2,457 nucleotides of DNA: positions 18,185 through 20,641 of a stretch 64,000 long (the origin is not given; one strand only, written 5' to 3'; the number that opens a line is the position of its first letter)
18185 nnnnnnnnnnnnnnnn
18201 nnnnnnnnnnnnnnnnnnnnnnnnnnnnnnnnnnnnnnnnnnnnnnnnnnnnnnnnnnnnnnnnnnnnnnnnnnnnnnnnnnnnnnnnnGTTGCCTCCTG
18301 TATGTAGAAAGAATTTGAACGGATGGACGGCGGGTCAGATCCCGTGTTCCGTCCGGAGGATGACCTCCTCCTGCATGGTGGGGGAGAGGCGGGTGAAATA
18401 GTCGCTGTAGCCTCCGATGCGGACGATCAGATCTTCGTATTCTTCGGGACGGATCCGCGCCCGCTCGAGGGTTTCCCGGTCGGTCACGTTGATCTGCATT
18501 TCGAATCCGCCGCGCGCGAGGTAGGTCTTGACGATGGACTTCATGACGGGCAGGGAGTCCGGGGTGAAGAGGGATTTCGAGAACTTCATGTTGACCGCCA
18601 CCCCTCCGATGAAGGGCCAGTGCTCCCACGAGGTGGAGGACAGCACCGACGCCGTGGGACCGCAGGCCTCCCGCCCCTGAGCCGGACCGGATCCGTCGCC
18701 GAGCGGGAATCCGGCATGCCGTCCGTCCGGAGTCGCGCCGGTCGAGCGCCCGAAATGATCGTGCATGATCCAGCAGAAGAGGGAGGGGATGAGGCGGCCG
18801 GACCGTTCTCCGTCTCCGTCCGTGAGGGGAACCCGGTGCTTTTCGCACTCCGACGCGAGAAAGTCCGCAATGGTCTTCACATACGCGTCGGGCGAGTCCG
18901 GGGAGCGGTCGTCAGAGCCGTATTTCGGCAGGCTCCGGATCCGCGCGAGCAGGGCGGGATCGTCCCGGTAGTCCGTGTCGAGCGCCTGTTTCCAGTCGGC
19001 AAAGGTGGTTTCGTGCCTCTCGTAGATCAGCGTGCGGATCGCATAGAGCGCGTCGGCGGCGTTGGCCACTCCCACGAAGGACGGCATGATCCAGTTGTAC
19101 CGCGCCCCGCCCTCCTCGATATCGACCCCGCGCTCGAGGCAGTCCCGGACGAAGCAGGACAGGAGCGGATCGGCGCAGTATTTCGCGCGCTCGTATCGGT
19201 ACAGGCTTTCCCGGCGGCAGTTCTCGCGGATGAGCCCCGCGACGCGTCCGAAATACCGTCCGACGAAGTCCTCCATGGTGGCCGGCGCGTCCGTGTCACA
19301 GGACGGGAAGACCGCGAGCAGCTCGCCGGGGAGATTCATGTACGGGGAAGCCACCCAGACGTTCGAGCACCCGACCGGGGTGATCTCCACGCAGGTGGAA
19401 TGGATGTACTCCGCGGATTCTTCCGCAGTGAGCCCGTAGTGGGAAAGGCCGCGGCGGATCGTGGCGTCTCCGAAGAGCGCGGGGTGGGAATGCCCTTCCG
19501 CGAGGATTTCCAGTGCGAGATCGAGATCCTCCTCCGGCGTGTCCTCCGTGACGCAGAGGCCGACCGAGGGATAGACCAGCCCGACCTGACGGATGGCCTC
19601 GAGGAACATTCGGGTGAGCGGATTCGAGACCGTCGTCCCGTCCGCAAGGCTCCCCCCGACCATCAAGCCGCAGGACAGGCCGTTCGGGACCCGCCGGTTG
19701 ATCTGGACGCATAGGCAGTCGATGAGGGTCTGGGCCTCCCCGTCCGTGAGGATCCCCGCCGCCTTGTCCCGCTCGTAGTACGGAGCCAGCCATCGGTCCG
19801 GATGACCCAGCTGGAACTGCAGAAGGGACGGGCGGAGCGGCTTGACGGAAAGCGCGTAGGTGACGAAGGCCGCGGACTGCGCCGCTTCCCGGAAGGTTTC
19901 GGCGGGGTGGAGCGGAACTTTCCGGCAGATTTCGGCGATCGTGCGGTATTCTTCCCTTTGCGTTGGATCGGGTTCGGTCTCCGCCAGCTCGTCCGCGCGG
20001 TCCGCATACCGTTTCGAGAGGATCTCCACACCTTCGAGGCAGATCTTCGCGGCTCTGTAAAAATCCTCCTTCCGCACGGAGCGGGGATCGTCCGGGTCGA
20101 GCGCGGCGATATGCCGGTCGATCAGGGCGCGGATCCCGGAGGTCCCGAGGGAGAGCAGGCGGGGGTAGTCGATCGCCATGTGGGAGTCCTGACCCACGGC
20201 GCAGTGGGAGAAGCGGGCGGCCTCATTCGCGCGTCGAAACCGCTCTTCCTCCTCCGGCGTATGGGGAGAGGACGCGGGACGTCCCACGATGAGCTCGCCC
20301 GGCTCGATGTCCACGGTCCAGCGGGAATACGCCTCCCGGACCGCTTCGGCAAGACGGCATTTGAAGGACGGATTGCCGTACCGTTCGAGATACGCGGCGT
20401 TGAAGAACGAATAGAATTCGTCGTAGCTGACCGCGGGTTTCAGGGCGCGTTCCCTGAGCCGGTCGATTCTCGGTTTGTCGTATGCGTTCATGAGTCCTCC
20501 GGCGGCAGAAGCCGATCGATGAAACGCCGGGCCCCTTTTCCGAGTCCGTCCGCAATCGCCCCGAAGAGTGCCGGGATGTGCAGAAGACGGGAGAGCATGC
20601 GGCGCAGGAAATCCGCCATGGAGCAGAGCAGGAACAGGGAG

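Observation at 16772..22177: Short glycyl radical enzyme with no activase, coupled to a membrane acyltransferase-3 and an orphan lipoprotein SBP, with a divergent MarR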

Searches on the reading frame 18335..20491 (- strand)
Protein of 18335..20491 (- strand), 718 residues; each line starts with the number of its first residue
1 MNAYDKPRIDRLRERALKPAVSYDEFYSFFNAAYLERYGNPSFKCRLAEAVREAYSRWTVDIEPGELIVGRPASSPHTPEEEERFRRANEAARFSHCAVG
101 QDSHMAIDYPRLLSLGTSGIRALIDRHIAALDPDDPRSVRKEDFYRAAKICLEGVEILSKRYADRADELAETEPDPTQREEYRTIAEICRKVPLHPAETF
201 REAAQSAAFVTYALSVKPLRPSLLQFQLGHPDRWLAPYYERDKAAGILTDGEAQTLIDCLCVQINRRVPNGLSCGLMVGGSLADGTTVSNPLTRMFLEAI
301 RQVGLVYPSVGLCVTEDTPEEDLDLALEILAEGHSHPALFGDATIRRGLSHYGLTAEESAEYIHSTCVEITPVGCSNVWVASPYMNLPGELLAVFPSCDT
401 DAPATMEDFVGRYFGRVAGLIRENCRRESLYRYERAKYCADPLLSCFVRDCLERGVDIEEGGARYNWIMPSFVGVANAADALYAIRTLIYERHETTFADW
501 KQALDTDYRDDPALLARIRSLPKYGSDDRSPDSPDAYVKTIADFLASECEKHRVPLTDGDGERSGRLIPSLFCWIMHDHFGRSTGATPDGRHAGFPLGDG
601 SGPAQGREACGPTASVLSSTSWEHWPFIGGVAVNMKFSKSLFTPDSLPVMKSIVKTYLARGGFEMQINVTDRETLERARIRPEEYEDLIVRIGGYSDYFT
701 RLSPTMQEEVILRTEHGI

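Call 3: search_protein_families(library=pfam, proteins=[window:18335-20491:-], max_evalue=0.01)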
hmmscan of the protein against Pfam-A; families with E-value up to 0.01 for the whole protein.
window:18335-20491:- (718 aa): 2 families
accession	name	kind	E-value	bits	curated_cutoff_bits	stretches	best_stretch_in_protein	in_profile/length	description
PF02901.20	PFL-like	-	6.1e-104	349.4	24.3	1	93-555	148-628/647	Pyruvate formate lyase-like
PF01228.26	Gly_radical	-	8.5e-20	71.7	22.2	1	599-700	3-106/106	Glycine radical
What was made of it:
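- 18335..20491 (-): Short glycyl radical enzyme (718 aa) of the CXE type. Key residues: His104 (codon 20180-20182), Cys367 (19391-19393), Glu369 (19385-19387) and radical Gly694 (18410-18412). Pfam PFL-like 6e-104 and Gly_radical 8.5e-20 (call 3).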

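Call 4: search_protein_families(library=ncbifam, proteins=[window:18335-20491:-], max_evalue=0.01)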
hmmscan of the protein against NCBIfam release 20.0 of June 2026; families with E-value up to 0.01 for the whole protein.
window:18335-20491:- (718 aa): 12 families
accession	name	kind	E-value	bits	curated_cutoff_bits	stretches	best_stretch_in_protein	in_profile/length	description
TIGR01774.1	PFL2-3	subfamily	8.7e-102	341.7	678.2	1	102-717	155-785/786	formate C-acetyltransferase/glycerol dehydratase family glycyl radical enzyme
NF043068.1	glycl_HYPD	equivalog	1.3e-87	294.7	1100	1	114-716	164-782/784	trans-4-hydroxy-L-proline dehydratase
NF048011.1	SfplDhtHpsGDes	equivalog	3e-82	277.2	1000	1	107-716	188-819/821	(2S)-3-sulfopropanediol dehydratase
NF048009.1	SfplDhtHpfGKleb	equivalog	7.7e-79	265.7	1000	2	103-388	183-478/824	(2S)-3-sulfopropanediol dehydratase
TIGR04394.1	choline_CutC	equivalog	3.4e-73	247.5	1050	2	438-714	517-784/789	choline trimethylamine-lyase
NF007437.0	PRK09983.1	equivalog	3.8e-70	236.9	1109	1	100-717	153-764/765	formate C-acetyltransferase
NF033718.1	indole_decarb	equivalog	2.2e-52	178.4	1100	2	445-716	580-866/868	indoleacetate decarboxylase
NF033715.1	glycyl_HPDL_Lrg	equivalog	1.4e-49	168.7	1150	2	443-716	612-899/901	4-hydroxyphenylacetate decarboxylase large subunit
TIGR01255.1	pyr_form_ly_1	equivalog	1.8e-19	69.7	994.2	1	474-716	513-741/744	formate C-acetyltransferase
NF038360.1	rad_fix_GrcA3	exception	1.6e-13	50.5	158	1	652-716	11-75/78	autonomous glycyl radical cofactor GrcA3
NF008341.1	PRK11127.1-1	equivalog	4.5e-10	39.4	145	1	659-716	20-77/80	autonomous glycyl radical cofactor GrcA2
TIGR04365.1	spare_glycyl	equivalog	2.9e-09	37.3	170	1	659-714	66-121/126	autonomous glycyl radical cofactor GrcA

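Call 7: find_homologous_proteins(query=window:18335-20491:-, max_evalue=1e-10)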
Query window:18335-20491:- (718 aa): 2110 proteins with E <= 1e-10 among 8000 candidates; the best 120 are listed.
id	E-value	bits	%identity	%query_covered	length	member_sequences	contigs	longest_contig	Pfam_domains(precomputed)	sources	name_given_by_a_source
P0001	0.0e+0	1673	100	100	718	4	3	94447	PF02901.21,PF01228.27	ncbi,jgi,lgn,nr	ncbi:MAG: hypothetical protein E7576_00635 [Ruminococcaceae bacterium]|jgi:formate C-acetyltransfera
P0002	0.0e+0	1440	86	100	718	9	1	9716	PF02901.21,PF01228.27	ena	-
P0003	0.0e+0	1438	86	100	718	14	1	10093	PF02901.21,PF01228.27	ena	-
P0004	0.0e+0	1411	84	100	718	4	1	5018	PF02901.21,PF01228.27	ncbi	-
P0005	0.0e+0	1324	80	100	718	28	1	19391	PF02901.21,PF01228.27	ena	-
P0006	0.0e+0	1199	74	100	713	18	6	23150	PF02901.21,PF01228.27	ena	-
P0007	0.0e+0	1186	73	100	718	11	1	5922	PF02901.21,PF01228.27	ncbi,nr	ncbi:MAG: hypothetical protein J6V24_13355 [Clostridia bacterium]|nr:hypothetical protein [Clostridi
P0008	0.0e+0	1113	69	100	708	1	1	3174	PF02901.21,PF01228.27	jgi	-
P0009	0.0e+0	1107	69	100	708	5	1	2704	PF02901.21,PF01228.27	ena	-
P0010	0.0e+0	1100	69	100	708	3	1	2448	PF02901.21,PF01228.27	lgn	-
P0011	0.0e+0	1099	69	100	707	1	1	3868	PF02901.21,PF01228.27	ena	-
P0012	0.0e+0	1087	67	100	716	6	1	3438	PF02901.21,PF01228.27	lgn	-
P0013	0.0e+0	1055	65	100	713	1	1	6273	PF02901.21,PF01228.27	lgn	-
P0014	0.0e+0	1050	65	100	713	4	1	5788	PF02901.21,PF01228.27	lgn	-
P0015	0.0e+0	1048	65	100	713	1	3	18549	PF02901.21,PF01228.27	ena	-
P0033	6.8e-276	935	59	100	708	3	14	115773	PF02901.21,PF01228.27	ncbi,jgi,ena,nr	ncbi:MAG: hypothetical protein E7631_03390 [Ruminococcaceae bacterium]|nr:hypothetical protein [Osci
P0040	2.7e-240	818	55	99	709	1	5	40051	PF02901.21,PF01228.27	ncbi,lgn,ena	-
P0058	2.9e-230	784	53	100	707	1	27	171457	PF02901.21,PF01228.27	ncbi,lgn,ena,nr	ncbi:MAG TPA: hypothetical protein IAC82_00940 [Candidatus Merdivicinus intestinigallinarum]|nr:hypo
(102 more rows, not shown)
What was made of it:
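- All top 120 full-length homologs are about 694-729 aa (call 7).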

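Call 8: find_related_loci(query=window:18335-20491:-, collection=genome_contigs, flank=10000)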
Query window:18335-20491:- (718 aa) in genome_contigs; peptide patterns used: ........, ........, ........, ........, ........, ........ (x = any residue, [..] = any of these).
255 stretches matched a pattern; 166 encode a relative of the query (tblastn E <= 1e-3); the best 80 are kept; 80 distinct loci.
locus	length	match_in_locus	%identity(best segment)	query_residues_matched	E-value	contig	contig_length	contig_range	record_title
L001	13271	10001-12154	86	1-718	0e+0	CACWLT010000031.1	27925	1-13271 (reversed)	MAG: uncultured Ruminococcus sp. isolate RUG10688 genome assembly, contig: RUG10688_asm_31, whole genome shotgun sequenc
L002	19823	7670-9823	81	1-718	0e+0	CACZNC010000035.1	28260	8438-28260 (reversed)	MAG: uncultured Ruminococcus sp. isolate RUG12770 genome assembly, contig: RUG12770_asm_35, whole genome shotgun sequenc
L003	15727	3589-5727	73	1-718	0e+0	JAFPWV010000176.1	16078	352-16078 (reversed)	MAG: Clostridia bacterium isolate RGIG1547 Goat_Abomasum-5__c567998, whole genome shotgun sequence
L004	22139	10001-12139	66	1-718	0e+0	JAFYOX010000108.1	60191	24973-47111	MAG: Clostridia bacterium isolate RGIG7288 Water_buffalos_Cecum-4__c818724, whole genome shotgun sequence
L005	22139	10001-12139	65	1-718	0e+0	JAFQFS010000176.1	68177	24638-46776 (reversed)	MAG: Clostridia bacterium isolate RGIG1778 Goat_Cecum-4__c945316, whole genome shotgun sequence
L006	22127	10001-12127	65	1-718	0e+0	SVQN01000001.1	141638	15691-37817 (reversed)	MAG: Oscillospiraceae bacterium isolate SIG618 NODE_571_length_141638_cov_2.663023, whole genome shotgun sequence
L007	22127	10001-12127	60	4-718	0e+0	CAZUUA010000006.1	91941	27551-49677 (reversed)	MAG TPA_asm: uncultured Ruminococcus sp. isolate SRP350583_co1_434 genome assembly, contig: NODE_288_length_91941_cov_54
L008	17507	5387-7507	59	4-718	0e+0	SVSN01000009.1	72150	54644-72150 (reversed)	MAG: Oscillospiraceae bacterium isolate SIG670 NODE_8992_length_72150_cov_7.427100, whole genome shotgun sequence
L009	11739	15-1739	65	135-718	0e+0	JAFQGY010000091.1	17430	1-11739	MAG: Clostridia bacterium isolate RGIG1810 Goat_Cecum-5__c172161, whole genome shotgun sequence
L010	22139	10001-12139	61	4-718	0e+0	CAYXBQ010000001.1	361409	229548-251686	MAG TPA_asm: uncultured Ruminococcus sp. isolate SRP313737_co1_18 genome assembly, contig: NODE_7_length_361409_cov_16.6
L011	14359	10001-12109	55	4-718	0e+0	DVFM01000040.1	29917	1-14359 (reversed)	MAG TPA_asm: Candidatus Merdivicinus intestinavium isolate CHK188-1901 CHK188__C96005_L29917_ERR3414583, whole genome sh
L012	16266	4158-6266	53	4-718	0e+0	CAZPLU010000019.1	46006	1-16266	MAG TPA_asm: uncultured Eubacteriales bacterium isolate binchicken_co39_213 genome assembly, contig: NODE_1820_length_46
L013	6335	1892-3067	89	327-718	0e+0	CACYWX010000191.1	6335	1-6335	MAG: uncultured Ruminococcus sp. isolate RUG12348 genome assembly, contig: RUG12348_asm_191, whole genome shotgun sequen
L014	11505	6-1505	68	209-718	0e+0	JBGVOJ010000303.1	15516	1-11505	MAG: Eubacteriales bacterium isolate fecal_MAG_213 fecal_MAG_213_contig_0303, whole genome shotgun sequence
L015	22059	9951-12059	53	2-716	0e+0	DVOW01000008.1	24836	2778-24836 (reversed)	MAG TPA_asm: Candidatus Merdivicinus intestinigallinarum isolate ChiBcec18-2170 ChiBcec18__C6562_L24836_SRR6323127, whol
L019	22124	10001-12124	51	1-718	0e+0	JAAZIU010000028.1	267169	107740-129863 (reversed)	MAG: Clostridiales bacterium isolate AS21ysBPME_12 181313_AS21, whole genome shotgun sequence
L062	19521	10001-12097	50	1-718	0e+0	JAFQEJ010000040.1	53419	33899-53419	MAG: Clostridia bacterium isolate RGIG1743 Goat_Cecum-3__c634500, whole genome shotgun sequence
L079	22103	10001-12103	52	1-718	0e+0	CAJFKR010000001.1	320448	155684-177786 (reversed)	Candidatus Flemingibacterium merdigallinarum isolate Chicken_22_mag_3 genome assembly, contig: MAGpy_11413_22_idba_bin_3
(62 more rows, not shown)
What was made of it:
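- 80 species-level loci were recovered (call 8).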
